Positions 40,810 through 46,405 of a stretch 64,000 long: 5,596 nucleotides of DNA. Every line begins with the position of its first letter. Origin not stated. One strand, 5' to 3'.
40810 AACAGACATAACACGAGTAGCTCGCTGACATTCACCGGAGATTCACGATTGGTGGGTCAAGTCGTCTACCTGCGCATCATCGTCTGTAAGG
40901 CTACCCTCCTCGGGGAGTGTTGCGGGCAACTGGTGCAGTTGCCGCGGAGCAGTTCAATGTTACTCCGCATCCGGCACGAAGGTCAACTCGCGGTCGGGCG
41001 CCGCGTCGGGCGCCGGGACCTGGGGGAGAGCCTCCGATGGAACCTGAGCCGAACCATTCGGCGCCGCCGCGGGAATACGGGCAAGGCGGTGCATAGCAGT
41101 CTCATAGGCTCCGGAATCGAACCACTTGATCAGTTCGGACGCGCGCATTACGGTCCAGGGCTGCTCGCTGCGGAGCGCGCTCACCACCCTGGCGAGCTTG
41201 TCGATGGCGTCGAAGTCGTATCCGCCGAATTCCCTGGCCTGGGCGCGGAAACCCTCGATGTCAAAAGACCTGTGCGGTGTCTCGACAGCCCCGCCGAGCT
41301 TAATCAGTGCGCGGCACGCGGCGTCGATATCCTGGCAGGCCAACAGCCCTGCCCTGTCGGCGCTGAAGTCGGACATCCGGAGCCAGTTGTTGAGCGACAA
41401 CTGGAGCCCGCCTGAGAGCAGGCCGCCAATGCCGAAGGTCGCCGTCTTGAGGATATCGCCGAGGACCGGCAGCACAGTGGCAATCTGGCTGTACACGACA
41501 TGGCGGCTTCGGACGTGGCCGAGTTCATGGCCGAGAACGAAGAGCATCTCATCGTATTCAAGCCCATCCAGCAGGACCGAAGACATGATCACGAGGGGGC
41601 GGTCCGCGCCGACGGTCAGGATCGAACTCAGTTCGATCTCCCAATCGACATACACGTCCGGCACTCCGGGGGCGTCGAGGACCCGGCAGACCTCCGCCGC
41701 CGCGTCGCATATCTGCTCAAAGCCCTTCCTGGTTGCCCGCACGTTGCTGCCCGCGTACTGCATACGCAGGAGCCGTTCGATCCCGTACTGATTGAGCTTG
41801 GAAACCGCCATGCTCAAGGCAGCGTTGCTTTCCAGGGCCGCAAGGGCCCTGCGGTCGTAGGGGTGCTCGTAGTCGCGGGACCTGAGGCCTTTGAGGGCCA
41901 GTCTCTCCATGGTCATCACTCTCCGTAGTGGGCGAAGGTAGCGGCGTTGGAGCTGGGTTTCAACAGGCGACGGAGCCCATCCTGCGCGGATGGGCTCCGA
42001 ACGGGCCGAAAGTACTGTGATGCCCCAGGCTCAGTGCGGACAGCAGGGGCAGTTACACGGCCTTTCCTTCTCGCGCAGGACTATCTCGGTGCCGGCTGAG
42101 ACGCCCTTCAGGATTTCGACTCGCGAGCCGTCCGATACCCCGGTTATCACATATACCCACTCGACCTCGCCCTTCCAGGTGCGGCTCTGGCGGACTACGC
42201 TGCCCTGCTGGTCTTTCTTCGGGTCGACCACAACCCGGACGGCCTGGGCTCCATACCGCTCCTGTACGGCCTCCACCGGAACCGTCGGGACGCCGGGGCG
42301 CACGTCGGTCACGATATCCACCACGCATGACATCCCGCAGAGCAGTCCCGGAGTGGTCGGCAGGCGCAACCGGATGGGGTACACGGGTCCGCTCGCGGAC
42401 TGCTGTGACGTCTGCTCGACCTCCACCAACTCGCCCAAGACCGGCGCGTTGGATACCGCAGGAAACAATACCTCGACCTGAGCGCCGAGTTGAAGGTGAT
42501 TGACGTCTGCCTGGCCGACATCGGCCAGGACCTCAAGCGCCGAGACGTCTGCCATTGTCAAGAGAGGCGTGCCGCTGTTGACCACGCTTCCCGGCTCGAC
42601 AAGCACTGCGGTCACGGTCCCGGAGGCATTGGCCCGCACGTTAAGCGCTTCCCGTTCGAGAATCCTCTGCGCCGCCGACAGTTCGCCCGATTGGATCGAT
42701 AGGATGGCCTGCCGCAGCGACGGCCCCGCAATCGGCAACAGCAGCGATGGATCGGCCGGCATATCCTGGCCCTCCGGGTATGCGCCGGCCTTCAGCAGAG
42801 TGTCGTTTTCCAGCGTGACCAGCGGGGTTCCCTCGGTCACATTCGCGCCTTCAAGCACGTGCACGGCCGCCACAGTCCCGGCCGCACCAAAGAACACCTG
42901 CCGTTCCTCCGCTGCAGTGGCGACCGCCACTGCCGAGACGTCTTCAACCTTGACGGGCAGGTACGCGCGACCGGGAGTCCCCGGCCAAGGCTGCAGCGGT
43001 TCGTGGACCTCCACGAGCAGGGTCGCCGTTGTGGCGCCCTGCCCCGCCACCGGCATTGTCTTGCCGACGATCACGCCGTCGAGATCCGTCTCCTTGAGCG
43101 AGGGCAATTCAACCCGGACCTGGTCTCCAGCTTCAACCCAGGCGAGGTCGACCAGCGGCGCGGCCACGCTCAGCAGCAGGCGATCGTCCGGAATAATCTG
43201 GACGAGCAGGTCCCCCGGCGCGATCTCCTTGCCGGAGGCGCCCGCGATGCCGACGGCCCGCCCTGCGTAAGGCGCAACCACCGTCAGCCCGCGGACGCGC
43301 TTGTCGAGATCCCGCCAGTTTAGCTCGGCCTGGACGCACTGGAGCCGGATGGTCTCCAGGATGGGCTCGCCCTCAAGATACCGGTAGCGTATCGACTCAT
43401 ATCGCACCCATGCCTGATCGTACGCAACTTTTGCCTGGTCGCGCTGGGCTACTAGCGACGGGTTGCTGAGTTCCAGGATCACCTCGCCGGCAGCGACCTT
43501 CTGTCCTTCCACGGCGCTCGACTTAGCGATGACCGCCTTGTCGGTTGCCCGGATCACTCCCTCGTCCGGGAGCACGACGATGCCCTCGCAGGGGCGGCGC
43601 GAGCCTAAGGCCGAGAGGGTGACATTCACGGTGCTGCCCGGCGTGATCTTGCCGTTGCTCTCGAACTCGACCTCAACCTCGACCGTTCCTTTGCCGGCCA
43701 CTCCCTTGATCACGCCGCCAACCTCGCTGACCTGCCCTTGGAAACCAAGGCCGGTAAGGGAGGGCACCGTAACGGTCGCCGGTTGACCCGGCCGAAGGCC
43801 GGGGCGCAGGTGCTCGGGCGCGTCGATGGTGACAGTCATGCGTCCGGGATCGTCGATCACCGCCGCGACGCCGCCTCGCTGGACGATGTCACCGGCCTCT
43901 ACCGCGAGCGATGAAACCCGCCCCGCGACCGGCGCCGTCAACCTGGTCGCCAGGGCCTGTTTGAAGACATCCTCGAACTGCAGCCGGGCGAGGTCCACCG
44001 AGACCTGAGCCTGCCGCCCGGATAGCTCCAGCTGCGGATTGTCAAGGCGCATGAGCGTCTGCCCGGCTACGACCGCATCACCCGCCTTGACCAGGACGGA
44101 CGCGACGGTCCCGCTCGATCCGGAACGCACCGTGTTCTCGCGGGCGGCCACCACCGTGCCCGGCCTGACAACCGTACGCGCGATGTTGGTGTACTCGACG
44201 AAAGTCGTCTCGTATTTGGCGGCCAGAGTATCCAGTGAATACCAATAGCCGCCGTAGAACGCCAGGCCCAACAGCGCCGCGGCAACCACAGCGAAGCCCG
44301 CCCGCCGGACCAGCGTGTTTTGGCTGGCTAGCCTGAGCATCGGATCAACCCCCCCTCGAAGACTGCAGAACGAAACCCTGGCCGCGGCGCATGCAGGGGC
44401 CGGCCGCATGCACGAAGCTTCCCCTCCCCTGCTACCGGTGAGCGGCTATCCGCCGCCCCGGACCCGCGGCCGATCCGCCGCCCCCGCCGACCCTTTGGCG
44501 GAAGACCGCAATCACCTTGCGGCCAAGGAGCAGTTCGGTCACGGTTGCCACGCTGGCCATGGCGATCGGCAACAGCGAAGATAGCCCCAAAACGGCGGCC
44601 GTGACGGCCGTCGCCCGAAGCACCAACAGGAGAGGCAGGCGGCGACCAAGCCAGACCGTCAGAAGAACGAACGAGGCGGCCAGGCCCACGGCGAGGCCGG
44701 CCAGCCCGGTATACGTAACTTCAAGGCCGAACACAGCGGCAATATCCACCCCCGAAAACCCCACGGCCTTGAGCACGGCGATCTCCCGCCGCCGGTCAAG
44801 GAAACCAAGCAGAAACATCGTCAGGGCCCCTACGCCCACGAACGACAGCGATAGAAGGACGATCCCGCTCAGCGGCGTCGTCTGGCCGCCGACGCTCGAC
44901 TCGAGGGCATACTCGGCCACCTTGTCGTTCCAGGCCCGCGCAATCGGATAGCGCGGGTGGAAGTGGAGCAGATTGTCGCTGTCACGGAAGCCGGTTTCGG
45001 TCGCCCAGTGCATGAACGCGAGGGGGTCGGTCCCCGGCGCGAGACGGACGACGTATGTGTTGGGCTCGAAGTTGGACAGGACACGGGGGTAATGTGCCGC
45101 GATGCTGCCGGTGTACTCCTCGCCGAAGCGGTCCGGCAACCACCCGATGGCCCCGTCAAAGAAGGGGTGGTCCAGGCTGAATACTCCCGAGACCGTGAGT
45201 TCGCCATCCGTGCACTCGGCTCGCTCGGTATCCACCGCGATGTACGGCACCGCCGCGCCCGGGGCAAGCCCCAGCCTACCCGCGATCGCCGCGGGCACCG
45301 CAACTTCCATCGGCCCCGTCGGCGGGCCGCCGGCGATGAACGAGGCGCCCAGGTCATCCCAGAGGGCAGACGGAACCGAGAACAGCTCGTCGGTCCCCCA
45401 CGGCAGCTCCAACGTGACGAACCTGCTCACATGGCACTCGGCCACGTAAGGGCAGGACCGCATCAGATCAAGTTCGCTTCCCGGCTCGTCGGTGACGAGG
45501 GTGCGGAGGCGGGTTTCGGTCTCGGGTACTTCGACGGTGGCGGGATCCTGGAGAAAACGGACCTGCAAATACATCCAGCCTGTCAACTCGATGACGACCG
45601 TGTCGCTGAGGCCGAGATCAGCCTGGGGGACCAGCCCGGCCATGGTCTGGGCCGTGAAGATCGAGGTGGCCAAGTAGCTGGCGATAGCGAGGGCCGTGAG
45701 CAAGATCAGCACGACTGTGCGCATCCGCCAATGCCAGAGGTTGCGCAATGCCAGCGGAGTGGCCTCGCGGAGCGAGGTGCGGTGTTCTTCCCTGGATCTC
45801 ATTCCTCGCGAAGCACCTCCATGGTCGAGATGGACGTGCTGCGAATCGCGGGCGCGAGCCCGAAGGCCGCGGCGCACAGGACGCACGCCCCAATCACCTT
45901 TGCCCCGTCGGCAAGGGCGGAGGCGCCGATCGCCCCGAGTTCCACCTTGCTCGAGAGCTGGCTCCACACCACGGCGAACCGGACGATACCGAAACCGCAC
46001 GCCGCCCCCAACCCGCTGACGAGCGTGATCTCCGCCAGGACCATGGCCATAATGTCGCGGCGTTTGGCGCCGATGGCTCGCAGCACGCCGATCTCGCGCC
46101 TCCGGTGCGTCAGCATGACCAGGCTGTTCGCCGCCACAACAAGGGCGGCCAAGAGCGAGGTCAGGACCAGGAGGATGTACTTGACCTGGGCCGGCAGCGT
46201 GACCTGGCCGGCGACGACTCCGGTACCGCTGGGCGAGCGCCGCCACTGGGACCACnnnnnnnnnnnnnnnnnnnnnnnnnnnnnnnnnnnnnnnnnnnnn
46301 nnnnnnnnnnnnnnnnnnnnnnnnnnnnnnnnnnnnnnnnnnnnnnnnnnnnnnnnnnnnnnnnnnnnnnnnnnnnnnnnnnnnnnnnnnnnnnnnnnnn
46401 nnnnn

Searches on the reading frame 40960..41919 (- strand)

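Call 54: search_protein_families(library=pfam, proteins=[window:40960-41919:-], max_evalue=0.00001)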
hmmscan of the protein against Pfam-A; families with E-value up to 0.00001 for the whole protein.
window:40960-41919:- (319 aa): 1 family
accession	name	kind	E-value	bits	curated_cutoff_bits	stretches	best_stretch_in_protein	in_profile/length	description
PF01435.24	Peptidase_M48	-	2.1e-14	54.2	20.3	1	109-263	48-182/186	Peptidase family M48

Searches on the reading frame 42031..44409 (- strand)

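Call 54: search_protein_families(library=pfam, proteins=[window:42031-44409:-], max_evalue=0.00001)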
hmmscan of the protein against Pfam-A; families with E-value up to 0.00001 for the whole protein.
window:42031-44409:- (792 aa): 4 families
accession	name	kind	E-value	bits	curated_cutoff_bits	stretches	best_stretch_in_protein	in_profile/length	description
PF13437.12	HlyD_3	-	1.7e-38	132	22.2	3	157-258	2-106/106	HlyD family secretion protein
PF16576.10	HlyD_D23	-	3.1e-36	125.1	30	3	505-669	22-189/214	Barrel-sandwich domain of CusB or HlyD membrane-fusion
PF13533.13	Biotin_lipoyl_2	-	4.1e-23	81.1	29.8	0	93-123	2-32/32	Biotin-lipoyl like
PF00364.28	Biotin_lipoyl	-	3.9e-17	62.3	22.1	0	91-122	42-73/73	Biotin-requiring enzyme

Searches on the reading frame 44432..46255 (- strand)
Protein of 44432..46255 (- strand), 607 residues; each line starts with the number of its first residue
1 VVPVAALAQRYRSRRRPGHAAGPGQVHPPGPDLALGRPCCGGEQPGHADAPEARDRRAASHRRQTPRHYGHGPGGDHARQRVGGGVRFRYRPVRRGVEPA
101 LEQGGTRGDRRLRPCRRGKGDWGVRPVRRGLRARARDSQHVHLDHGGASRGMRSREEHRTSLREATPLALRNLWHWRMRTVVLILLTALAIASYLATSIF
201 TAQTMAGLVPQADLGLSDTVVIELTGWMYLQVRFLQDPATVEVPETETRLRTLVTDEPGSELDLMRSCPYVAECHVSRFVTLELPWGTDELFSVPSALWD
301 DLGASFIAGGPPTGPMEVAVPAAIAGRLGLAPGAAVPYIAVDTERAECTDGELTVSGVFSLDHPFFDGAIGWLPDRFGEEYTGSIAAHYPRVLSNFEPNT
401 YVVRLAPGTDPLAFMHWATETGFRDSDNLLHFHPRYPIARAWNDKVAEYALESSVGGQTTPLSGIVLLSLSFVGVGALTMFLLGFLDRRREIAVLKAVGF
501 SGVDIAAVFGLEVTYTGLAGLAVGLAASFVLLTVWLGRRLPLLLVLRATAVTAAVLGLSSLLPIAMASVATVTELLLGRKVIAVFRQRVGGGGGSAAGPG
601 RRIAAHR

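Call 54: search_protein_families(library=pfam, proteins=[window:44432-46255:-], max_evalue=0.00001)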
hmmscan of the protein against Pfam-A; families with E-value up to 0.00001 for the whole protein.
window:44432-46255:- (607 aa): 1 family
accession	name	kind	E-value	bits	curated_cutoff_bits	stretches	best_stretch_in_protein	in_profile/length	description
PF02687.27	FtsX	-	8.3e-06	26.3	25.5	1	465-567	3-115/120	FtsX-like permease C-terminal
